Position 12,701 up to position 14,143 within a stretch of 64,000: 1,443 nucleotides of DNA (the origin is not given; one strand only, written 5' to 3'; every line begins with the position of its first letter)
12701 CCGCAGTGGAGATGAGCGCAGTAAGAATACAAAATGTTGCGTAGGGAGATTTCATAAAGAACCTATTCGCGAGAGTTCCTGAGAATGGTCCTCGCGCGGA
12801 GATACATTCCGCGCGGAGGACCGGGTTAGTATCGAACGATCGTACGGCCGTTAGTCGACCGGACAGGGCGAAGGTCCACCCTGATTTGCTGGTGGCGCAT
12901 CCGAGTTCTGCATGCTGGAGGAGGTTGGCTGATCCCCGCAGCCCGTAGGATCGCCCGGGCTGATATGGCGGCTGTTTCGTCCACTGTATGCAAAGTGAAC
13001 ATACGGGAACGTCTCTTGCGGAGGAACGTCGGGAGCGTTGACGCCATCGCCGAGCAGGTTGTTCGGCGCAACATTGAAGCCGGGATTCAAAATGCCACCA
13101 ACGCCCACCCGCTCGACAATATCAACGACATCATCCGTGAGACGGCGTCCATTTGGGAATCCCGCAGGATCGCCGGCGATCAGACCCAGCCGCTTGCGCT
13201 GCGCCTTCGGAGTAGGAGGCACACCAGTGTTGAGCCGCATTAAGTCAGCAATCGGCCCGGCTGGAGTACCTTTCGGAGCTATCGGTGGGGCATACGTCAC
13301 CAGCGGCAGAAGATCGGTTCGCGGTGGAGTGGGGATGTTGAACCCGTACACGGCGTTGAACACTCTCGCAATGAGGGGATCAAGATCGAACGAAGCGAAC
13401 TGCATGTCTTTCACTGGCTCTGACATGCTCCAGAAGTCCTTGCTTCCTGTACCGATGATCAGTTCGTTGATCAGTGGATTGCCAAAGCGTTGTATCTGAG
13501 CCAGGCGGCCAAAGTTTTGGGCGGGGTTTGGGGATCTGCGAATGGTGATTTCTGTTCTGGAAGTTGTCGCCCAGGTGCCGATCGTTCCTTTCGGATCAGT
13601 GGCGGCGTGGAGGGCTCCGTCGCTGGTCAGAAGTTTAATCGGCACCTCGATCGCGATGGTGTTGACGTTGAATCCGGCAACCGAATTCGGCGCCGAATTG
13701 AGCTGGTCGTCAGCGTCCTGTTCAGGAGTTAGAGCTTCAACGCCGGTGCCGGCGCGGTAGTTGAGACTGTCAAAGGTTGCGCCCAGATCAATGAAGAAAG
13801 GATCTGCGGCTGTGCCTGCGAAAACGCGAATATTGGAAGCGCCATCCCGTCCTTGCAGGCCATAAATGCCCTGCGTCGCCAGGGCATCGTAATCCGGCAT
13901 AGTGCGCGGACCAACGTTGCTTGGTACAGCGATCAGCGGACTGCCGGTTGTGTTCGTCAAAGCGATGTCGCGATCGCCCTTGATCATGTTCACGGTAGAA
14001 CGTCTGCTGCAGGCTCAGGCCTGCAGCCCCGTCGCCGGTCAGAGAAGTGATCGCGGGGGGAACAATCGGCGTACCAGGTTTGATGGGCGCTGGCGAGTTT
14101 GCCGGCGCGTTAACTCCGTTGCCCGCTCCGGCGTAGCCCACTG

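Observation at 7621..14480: DUF4331 - TPR - TPR - tripartite NicO/NiCoT permease operon: candidate uncharacterised envelope metal (Ni/Co/Cu) handling system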

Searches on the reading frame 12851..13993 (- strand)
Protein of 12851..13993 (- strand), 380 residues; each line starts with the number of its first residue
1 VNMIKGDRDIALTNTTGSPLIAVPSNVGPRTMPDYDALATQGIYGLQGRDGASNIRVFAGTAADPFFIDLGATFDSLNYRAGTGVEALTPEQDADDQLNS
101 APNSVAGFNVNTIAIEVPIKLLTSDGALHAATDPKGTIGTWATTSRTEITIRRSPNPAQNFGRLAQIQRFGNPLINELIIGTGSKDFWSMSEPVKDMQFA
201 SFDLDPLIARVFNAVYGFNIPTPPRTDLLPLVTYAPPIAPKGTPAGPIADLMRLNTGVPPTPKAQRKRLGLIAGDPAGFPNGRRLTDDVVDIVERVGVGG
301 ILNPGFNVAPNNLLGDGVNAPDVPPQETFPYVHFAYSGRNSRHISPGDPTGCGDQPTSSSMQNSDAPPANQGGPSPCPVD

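Call 3: search_protein_families(library=pfam, proteins=[window:12851-13993:-], max_evalue=0.01)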
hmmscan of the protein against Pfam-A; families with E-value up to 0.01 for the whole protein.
window:12851-13993:- (380 aa): 1 family
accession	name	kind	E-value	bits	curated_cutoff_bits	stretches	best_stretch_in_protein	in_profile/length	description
PF14224.11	DUF4331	-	1.7e-74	252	27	1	15-333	126-419/421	Domain of unknown function (DUF4331)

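Call 4: search_protein_families(library=ncbifam, proteins=[window:12851-13993:-], max_evalue=0.01)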
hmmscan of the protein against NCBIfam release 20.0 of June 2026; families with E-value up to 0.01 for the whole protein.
window:12851-13993:- (380 aa): 0 families

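Call 24: search_protein_representatives(protein=window:12854-13993:-)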
Query: 380 residues. Proteins with E-value up to 0.001 (for the whole library): 2684; up to 1e-10: 1344; up to 1e-30: 256. The best 150 are listed.
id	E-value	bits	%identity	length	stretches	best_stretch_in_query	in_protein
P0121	5.3e-124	430.8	78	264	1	57-311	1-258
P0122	9.6e-114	397.0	62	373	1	5-352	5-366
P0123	3.0e-106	372.3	58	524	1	2-352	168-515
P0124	1.1e-105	370.5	56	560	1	3-352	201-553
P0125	2.7e-104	365.9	60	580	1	14-347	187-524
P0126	2.7e-102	359.3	65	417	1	11-293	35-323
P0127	7.9e-94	331.5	50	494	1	2-352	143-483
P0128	1.3e-93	330.8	55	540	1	18-356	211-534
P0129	5.1e-87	309.0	56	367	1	32-322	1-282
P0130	2.4e-86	306.8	54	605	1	3-349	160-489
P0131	1.5e-85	304.2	60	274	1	95-351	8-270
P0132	8.6e-85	301.7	90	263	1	155-304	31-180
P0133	9.9e-79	281.8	56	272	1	89-357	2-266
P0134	7.0e-76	272.4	53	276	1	34-305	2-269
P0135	2.5e-75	270.6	47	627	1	15-353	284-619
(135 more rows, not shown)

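Call 27: find_related_loci(query=A1, collection=genome_contigs, flank=10000)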
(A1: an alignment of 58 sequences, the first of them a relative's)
Query A1 (524 aa) in genome_contigs; peptide patterns used: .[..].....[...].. (x = any residue, [..] = any of these).
600 stretches matched a pattern (row limit reached: there are more); 592 encode a relative of the query (tblastn E <= 1e-3); the best 80 are kept; 80 distinct loci.
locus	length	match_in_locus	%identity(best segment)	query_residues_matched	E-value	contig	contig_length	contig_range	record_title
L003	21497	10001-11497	74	24-524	0e+0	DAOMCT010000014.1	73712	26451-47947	MAG TPA_asm: Thiobacillus sp. isolate AMR_MDS_5073 NODE_274_length_73712_cov_69.226374, whole genome shotgun sequence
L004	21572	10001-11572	68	1-523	0e+0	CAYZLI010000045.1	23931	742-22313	MAG TPA_asm: uncultured Rhodocyclaceae bacterium isolate binchicken_co110_434 genome assembly, contig: NODE_4615_length_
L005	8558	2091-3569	73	23-523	0e+0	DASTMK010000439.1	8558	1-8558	MAG TPA_asm: Bryobacteraceae bacterium isolate SMAG_U3627 k141_149106, whole genome shotgun sequence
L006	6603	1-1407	72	55-523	0e+0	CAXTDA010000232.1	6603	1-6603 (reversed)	MAG TPA_asm: uncultured Burkholderiaceae bacterium isolate public_SRR14722320_metawrap_bin.3 genome assembly, contig: pu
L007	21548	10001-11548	62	8-524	0e+0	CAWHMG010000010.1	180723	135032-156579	MAG: Terriglobia bacterium isolate MFD09603.bin.1.298 genome assembly, contig: contig_62962, whole genome shotgun sequen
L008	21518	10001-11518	62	10-524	0e+0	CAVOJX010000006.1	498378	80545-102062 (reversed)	MAG: Bryobacterales bacterium isolate MFD00082.bin.2.13 genome assembly, contig: contig_13049, whole genome shotgun sequ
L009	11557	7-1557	61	1-514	0e+0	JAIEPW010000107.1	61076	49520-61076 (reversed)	MAG: Bryobacteraceae bacterium isolate co.spades.DASTOOL.2.5kb_066 c_000000443538, whole genome shotgun sequence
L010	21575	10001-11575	58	1-514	0e+0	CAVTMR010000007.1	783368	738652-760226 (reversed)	MAG: Candidatus Acidoferrales bacterium isolate MFD06298.bin.1.108 genome assembly, contig: contig_21912, whole genome s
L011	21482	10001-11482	63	28-524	0e+0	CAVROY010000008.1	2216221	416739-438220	MAG: uncultured Acidobacteriaceae bacterium isolate MFD09603.bin.2.235 genome assembly, contig: contig_666, whole genome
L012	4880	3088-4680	59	5-524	0e+0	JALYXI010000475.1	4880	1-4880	MAG: Acidobacteriota bacterium isolate KAP bin9 SD1490-92_k127_363978, whole genome shotgun sequence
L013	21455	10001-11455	60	28-515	0e+0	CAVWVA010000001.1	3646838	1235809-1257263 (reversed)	MAG: uncultured Acidobacteriaceae bacterium isolate MFD09671.bin.1.104 genome assembly, contig: contig_22255, whole geno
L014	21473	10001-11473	59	27-516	1e-176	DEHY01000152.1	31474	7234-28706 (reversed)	MAG TPA_asm: Competibacteraceae bacterium UBA2788 UBA2788_contig_1663, whole genome shotgun sequence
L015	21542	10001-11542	58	9-516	5e-176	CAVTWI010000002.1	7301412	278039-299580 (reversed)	MAG: Bryobacterales bacterium isolate MFD09671.bin.2.104 genome assembly, contig: contig_3048, whole genome shotgun sequ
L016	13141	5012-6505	58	4-524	6e-175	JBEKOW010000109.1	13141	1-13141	MAG: Terriglobales bacterium isolate SPRUCE 44 SPRUCE_44_109, whole genome shotgun sequence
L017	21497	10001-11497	57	24-524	4e-172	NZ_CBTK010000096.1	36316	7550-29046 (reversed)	Candidatus Contendobacter odensis Run_B_J11, whole genome shotgun sequence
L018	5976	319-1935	55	2-524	2e-172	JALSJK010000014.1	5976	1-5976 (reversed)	MAG: Methylomonas sp. isolate 354-166_metabat2_scaf2bin.094 354-166_scaffold_12689_c1, whole genome shotgun sequence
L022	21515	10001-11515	56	26-515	4e-164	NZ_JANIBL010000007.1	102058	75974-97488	Methylomonas rosea strain WSC-7 WSC7.00007, whole genome shotgun sequence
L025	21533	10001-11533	55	8-524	2e-159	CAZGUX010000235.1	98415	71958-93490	MAG TPA_asm: uncultured Solibacteraceae bacterium isolate binchicken_co200_316 genome assembly, contig: k141_1248771, wh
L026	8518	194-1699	67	15-514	0e+0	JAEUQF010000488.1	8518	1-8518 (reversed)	MAG: Bryobacterales bacterium isolate new MAG-244 k141_445175, whole genome shotgun sequence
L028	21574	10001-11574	56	3-524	2e-155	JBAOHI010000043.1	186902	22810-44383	MAG: Candidatus Competibacter sp. isolate AS_Ams2_Bin13 np1-np2_contig_31232, whole genome shotgun sequence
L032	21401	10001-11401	54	28-524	2e-149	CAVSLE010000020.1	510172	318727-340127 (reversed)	MAG: uncultured Acidobacteriaceae bacterium isolate MFD05377.bin.1.119 genome assembly, contig: contig_80800, whole geno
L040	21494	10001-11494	48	13-515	2e-128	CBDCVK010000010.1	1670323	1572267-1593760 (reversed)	MAG: Terriglobia bacterium isolate fbd17eb3-4d9a-4a8b-b5d4-e7992758775e genome assembly, contig: contig_10, whole genome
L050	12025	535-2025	42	9-523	1e-90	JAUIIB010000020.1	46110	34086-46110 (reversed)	MAG: Gammaproteobacteria bacterium isolate Co_bin.240 NODE_5335_length_46110_cov_2.303808, whole genome shotgun sequence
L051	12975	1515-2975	65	28-514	0e+0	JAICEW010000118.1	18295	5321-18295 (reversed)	MAG: Vicinamibacteria bacterium isolate BD_ISSM_2_bin.32 k141_4306953_length_18295_cov_14.8115, whole genome shotgun seq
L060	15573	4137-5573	38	5-502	4e-80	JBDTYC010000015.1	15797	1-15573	MAG: Chloroflexota bacterium isolate cluster4_bin.130 NODE_7857_length_15797_cov_7.621522, whole genome shotgun sequence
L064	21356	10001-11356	37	22-507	5e-78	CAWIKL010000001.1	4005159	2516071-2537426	MAG: uncultured Acidobacteriota bacterium isolate MFD04967.bin.1.6 genome assembly, contig: contig_1861, whole genome sh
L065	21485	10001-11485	38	6-496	3e-77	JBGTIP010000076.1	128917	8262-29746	MAG: Pyrinomonadaceae bacterium isolate JTS-RE267 k141_10834722, whole genome shotgun sequence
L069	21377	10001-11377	37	9-496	9e-76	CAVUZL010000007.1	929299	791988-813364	MAG: uncultured Acidobacteriota bacterium isolate MFD05521.bin.2.215 genome assembly, contig: contig_17657, whole genome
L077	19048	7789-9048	37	27-497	1e-73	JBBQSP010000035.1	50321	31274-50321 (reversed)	MAG: Vicinamibacterales bacterium isolate Co_metawrap_1760 Cmw_1760_k141_16754113_length_50321_cov_8.0000, whole genome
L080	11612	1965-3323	37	29-497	5e-73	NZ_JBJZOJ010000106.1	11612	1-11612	Streptomyces sp. MS06 AD16_Assembly_BR-BRC_contig_106, whole genome shotgun sequence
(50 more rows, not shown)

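Call 33: search_protein_families(library=pfam, proteins=[L022:9131-9850:+, L022:11561-12793:+, L022:12784-13917:+, L022:13960-16509:-, L022:5667-7271:+, L017:6576-7634:+, L017:7638-9788:+, L017:11501-12772:+, L017:12742-13998:+, L017:13596-14678:+], max_evalue=0.001)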
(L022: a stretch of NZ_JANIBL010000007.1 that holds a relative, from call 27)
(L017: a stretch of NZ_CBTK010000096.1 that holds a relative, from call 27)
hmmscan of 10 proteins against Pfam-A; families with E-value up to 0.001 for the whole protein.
L022:9131-9850:+ (240 aa): 0 families

L022:11561-12793:+ (411 aa): 13 families
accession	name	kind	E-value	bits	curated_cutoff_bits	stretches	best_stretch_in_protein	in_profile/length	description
PF00515.34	TPR_1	-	8.4e-14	51.2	27.8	1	229-259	3-33/34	Tetratricopeptide repeat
PF07719.23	TPR_2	-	4.7e-10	39.2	27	0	229-258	3-32/34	Tetratricopeptide repeat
PF13431.12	TPR_17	-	2.5e-06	27.8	24.4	0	144-175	2-33/34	Tetratricopeptide repeat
PF13432.12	TPR_16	-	5e-06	27.3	32.7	1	127-175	3-51/65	Tetratricopeptide repeat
PF13424.12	TPR_12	-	7.9e-06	26.4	30.1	1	201-258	16-76/77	Tetratricopeptide repeat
PF13371.12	TPR_9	-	1.1e-05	25.7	35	1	130-176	5-50/73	Tetratricopeptide repeat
PF13428.12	TPR_14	-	1.8e-05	25.4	23.5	0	122-163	2-43/44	Tetratricopeptide repeat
PF25062.1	ARM_TT21_N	-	0.00038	20.7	40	0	89-162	142-209/222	Tetratricopeptide repeat protein 21 N-terminal ARM repeat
PF13374.12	TPR_10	-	0.00042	20.7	27.5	0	229-259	4-34/42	Tetratricopeptide repeat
PF13181.12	TPR_8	-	0.00043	20.7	25.7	0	230-258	4-32/34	Tetratricopeptide repeat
PF14559.12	TPR_19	-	0.00044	21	25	0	136-176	6-46/68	Tetratricopeptide repeat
PF14561.12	TPR_20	-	0.00044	20.9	25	0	351-394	7-53/90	Tetratricopeptide repeat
PF12569.14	NatA_aux_su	-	0.00095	18.7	33.3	0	125-176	196-247/515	N-terminal acetyltransferase A, auxiliary subunit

L022:12784-13917:+ (378 aa): 1 family
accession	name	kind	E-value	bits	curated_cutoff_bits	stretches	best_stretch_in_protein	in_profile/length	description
PF13795.12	HupE_UreJ_2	-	8.7e-46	155.9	24.5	1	181-339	1-151/156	HupE / UreJ protein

L022:13960-16509:- (850 aa): 1 family
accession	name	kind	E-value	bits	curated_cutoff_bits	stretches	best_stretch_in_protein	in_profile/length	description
PF13515.12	FUSC_2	-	5.2e-06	27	25.6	1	506-634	1-122/126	Fusaric acid resistance protein-like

L022:5667-7271:+ (535 aa): 23 families
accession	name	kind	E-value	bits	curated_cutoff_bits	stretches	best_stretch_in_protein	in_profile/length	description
PF00005.33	ABC_tran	-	3.9e-47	160.7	25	2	340-472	1-137/137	ABC transporter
PF12848.13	ABC_tran_Xtn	-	5.4e-24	84.5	25.9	1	229-313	2-84/85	ABC transporter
PF13304.12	AAA_21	-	8.2e-16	59.4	27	0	354-370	3-19/304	AAA domain, putative AbiEii toxin, Type IV TA system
PF02463.25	SMC_N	-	1.1e-07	32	40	0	353-370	27-44/220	RecF/RecN/SMC N terminal domain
PF13555.12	AAA_29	-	2.7e-07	30.6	27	0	341-378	13-50/61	P-loop containing region of AAA domain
PF03193.22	RsgA_GTPase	-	8e-07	29.5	30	0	343-382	100-138/174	RsgA GTPase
PF03308.22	MeaB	-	3.3e-06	26.7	23.1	0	14-65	15-66/273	Methylmalonyl Co-A mutase-associated GTPase MeaB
PF00910.28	RNA_helicase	-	7.3e-06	26.9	21.5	0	354-379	2-27/105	RNA helicase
PF13173.12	AAA_14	-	7.6e-06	26.4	27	0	353-402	5-45/129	AAA domain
PF13175.12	AAA_15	-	2.3e-05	24.7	32.1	0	25-52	17-43/374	AAA ATPase domain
PF13521.12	AAA_28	-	2.9e-05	24.8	27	0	352-398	1-42/164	AAA domain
PF13479.12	AAA_24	-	3.5e-05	24.2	27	0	352-370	4-22/195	AAA domain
PF05729.18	NACHT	-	4.1e-05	23.9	26.7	0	352-374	2-24/167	NACHT domain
PF01926.29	MMR_HSR1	-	5.3e-05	23.7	21.9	0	352-373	1-22/113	50S ribosome-binding GTPase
PF01078.27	Mg_chelatase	-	0.00018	21.4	20.3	0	335-389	7-60/207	Magnesium chelatase, subunit ChlI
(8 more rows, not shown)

L017:6576-7634:+ (353 aa): 2 families
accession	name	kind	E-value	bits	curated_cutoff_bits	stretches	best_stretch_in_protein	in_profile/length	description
PF04055.27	Radical_SAM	-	1.3e-07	32.4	29.5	1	132-279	2-156/166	Radical SAM superfamily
PF13353.11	Fer4_12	-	0.00019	22.2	22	1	128-190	7-68/137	4Fe-4S single cluster domain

L017:7638-9788:+ (717 aa): 7 families
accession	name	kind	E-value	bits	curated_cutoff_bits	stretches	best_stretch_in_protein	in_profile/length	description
PF00563.25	EAL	-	4.2e-43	147.8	31.3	1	469-703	4-235/236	EAL domain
PF00990.26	GGDEF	-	2.9e-14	53.6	23.8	1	293-440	3-161/161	Diguanylate cyclase, GGDEF domain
PF13426.13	PAS_9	-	9.8e-10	39.1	27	1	184-277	10-102/103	PAS domain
PF00989.32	PAS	-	2.7e-08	34.3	22.6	1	167-273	2-108/113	PAS fold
PF13188.13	PAS_8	-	3.5e-06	27.1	21.8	1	167-224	2-59/65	PAS domain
PF08448.16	PAS_4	-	6.6e-05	23.5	23.1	1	172-278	1-107/110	PAS fold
PF08447.18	PAS_3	-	0.00089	19.9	25.6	0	187-271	1-85/89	PAS fold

L017:11501-12772:+ (424 aa): 3 families
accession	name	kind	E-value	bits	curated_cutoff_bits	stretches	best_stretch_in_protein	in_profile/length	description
PF00515.34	TPR_1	-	5.3e-06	26.5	27.8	0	241-267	3-29/34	Tetratricopeptide repeat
PF07719.23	TPR_2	-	1.3e-05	25.4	27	0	241-268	3-30/34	Tetratricopeptide repeat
PF13432.12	TPR_16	-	0.00083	20.2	32.7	1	139-196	3-60/65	Tetratricopeptide repeat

L017:12742-13998:+ (419 aa): 1 family
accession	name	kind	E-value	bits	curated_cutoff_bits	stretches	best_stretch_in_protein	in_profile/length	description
PF13795.12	HupE_UreJ_2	-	2.8e-45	154.2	24.5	1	194-356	1-155/156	HupE / UreJ protein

L017:13596-14678:+ (361 aa): 4 families
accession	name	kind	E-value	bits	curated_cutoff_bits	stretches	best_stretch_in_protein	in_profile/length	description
PF08281.18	Sigma70_r4_2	-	5.5e-15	55.2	25.7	1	304-355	3-54/54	Sigma-70, region 4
PF04542.20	Sigma70_r2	-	1.7e-14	53.8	24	1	204-273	1-71/71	Sigma-70 region 2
PF04545.22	Sigma70_r4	-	7.6e-11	41.8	24.1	1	308-356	1-49/50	Sigma-70, region 4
PF07638.17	Sigma70_ECF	-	3e-09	37.5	21.1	1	187-345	5-169/185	ECF sigma factor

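Call 37: search_protein_families(library=pfam, proteins=[L003:12748-13455:+, L003:13473-14888:+, L004:12722-13912:+, L025:12545-14182:+, L026:3616-4980:+, L032:12616-14994:+, L051:4284-5762:+, L065:12944-15304:+, L077:10552-12525:+, L080:3740-5212:+], max_evalue=0.0001)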
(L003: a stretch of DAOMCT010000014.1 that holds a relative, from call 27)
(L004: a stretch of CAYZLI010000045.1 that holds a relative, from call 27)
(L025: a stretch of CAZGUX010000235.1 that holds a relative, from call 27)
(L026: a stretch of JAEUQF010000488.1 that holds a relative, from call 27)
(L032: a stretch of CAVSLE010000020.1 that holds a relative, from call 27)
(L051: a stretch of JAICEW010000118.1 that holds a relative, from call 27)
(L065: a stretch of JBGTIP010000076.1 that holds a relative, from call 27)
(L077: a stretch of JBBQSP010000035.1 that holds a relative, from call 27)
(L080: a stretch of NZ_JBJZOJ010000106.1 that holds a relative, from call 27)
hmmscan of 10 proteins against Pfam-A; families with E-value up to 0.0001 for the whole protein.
L003:12748-13455:+ (236 aa): 1 family
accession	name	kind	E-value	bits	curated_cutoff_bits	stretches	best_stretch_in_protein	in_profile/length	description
PF07589.16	PEP-CTERM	-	8.1e-07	29.3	20.7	1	209-231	1-24/24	PEP-CTERM motif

L003:13473-14888:+ (472 aa): 4 families
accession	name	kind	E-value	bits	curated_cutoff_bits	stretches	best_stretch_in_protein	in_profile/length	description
PF02878.22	PGM_PMM_I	-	2.1e-35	121.8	22.5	1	21-150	2-134/138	Phosphoglucomutase/phosphomannomutase, alpha/beta/alpha domain I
PF02879.22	PGM_PMM_II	-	2.2e-28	99.2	29.3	1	167-264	2-103/103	Phosphoglucomutase/phosphomannomutase, alpha/beta/alpha domain II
PF02880.22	PGM_PMM_III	-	2.1e-20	73.4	20.7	1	269-366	2-101/115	Phosphoglucomutase/phosphomannomutase, alpha/beta/alpha domain III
PF00408.26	PGM_PMM_IV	-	6.2e-14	52.3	23.1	1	383-459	1-67/68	Phosphoglucomutase/phosphomannomutase, C-terminal domain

L004:12722-13912:+ (397 aa): 0 families

L025:12545-14182:+ (546 aa): 1 family
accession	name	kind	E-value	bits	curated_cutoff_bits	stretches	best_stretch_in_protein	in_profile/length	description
PF04909.20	Amidohydro_2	-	2.5e-18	67.3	26.4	1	347-544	96-288/289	Amidohydrolase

L026:3616-4980:+ (455 aa): 1 family
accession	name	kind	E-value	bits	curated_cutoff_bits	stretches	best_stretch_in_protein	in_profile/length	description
PF01425.27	Amidase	-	4e-115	385.8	27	1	14-420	11-445/445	Amidase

L032:12616-14994:+ (793 aa): 3 families
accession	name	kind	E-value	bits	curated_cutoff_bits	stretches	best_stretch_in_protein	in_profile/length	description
PF13620.12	CarboxypepD_reg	-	1.7e-13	51.1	32.3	1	92-161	2-81/82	Carboxypeptidase regulatory-like domain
PF13715.12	CarbopepD_reg_2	-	3.1e-08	34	32.2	1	92-166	1-79/88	CarboxypepD_reg-like domain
PF00593.30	TonB_dep_Rec_b-barrel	-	4.1e-05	24.1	27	0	411-709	76-393/436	TonB dependent receptor-like, beta-barrel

L051:4284-5762:+ (493 aa): 2 families
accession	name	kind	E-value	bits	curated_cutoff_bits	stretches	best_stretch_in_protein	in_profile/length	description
PF01663.27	Phosphodiest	-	2.4e-50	172.5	23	1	79-440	1-341/342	Type I phosphodiesterase / nucleotide pyrophosphatase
PF00884.28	Sulfatase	-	7.2e-07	29.2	25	1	77-319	1-243/301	Sulfatase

L065:12944-15304:+ (787 aa): 1 family
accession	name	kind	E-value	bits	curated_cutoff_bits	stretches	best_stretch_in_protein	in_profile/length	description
PF07715.20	Plug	-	1.7e-05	25.7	23.9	1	146-239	27-107/107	TonB-dependent Receptor Plug Domain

L077:10552-12525:+ (658 aa): 7 families
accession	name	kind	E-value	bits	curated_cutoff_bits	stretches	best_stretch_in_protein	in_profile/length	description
PF08448.16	PAS_4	-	1.5e-31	109.3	23.1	2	175-278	9-110/110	PAS fold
PF02518.31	HATPase_c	-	1.5e-27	96.6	26.4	1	402-512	2-109/111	Histidine kinase-, DNA gyrase B-, and HSP90-like ATPase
PF00072.30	Response_reg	-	2.6e-22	79.5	30.2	1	536-644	1-108/111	Response regulator receiver domain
PF00512.31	HisKA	-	5.4e-15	55.6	26.9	1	290-354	2-65/66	His Kinase A (phospho-acceptor) domain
PF13426.13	PAS_9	-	7e-14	52.4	27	1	174-274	3-102/103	PAS domain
PF00989.32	PAS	-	1e-11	45.3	22.6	1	167-228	7-67/113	PAS fold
PF13188.13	PAS_8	-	1.7e-08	34.5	21.8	0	162-212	6-52/65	PAS domain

L080:3740-5212:+ (491 aa): 0 families
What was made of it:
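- Tried and rejected: They are unrelated: a PEP-CTERM protein, an amidase, TonB-type outer-membrane proteins, a phosphodiesterase and a histidine kinase (call 37).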

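Call 38: predict_structure(alignment_id=A1)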
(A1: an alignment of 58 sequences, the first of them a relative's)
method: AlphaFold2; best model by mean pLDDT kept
length: 524 residues; sequences in the alignment: 58
mean_pLDDT: 88.0   pTM: 0.88
mean pLDDT of the five models: 88.0, 86.9, 85.1, 85.1, 84.9
residues with pLDDT >= 90: 359; 70-90: 95; 50-70: 44; < 50: 26
segments of 3 or more residues with pLDDT < 50: 19-30, 464-469, 519-522
pLDDT, mean of each block of 10 residues (from residue 1): 56 56 38 79 95 85 98 89 96 98 98 91 94 95 96 96 97 95 93 95 97 96 94 76 79 89 93 98 97 98 96 90 96 91 95 98 92 85 90 93 96 97 94 94 95 88 50 77 92 96 76 53 47
secondary structure, 60 per line:
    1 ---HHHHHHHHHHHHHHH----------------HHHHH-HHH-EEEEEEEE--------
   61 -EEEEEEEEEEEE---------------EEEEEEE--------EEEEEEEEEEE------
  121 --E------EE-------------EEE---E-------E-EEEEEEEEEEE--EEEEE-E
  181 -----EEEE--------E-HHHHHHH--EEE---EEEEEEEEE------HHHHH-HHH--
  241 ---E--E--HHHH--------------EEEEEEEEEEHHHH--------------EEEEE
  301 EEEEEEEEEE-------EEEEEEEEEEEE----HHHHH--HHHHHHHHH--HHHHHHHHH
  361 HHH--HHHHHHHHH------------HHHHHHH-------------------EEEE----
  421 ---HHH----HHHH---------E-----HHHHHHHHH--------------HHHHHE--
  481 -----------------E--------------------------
elements in order: H4-18 H35-39 E45-52 E62-73 E89-95 E104-114 E145-147 E161-171 E174-178 E186-189 H200-206 E209-211 E215-223 H230-234 H250-253 E268-277 H278-281 E296-310 E318-329 H334-338 H341-349 H352-363 H366-374 H387-393 E413-416 H431-434 H450-458 H473-477
